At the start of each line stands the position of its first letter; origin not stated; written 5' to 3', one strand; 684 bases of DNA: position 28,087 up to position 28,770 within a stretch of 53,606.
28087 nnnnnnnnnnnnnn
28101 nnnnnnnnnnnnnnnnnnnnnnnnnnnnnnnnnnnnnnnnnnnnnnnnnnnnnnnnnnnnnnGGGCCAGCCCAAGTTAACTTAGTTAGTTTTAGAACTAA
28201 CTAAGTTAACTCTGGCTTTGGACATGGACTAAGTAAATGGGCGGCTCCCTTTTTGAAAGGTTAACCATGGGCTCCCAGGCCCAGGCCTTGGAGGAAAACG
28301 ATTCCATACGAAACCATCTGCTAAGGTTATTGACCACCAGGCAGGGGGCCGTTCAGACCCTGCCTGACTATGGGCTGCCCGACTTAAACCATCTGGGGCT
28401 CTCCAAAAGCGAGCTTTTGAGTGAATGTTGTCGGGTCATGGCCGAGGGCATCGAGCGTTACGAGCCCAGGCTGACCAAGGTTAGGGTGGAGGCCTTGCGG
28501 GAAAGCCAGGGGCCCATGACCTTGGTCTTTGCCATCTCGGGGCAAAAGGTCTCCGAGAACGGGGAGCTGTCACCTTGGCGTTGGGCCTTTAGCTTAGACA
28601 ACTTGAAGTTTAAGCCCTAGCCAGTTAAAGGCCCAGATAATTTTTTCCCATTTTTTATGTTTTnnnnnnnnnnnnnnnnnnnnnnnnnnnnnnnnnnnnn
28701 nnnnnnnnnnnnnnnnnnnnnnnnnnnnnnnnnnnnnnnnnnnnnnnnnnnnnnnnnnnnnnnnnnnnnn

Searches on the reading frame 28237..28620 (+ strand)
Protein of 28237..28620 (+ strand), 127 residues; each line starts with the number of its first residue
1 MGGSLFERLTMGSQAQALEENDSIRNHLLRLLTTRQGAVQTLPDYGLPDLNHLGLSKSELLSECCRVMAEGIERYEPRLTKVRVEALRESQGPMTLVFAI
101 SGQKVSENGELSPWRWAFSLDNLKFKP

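Call 32: search_protein_families(library=pfam, proteins=[window:28237-28620:+], max_evalue=0.001)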
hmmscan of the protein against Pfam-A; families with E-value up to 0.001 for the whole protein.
window:28237-28620:+ (127 aa): 1 family
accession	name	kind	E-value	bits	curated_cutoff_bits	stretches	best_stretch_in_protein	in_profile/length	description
PF04965.19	GPW_gp25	-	2e-17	63.2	27.2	1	20-104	3-91/96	Baseplate wedge protein gp25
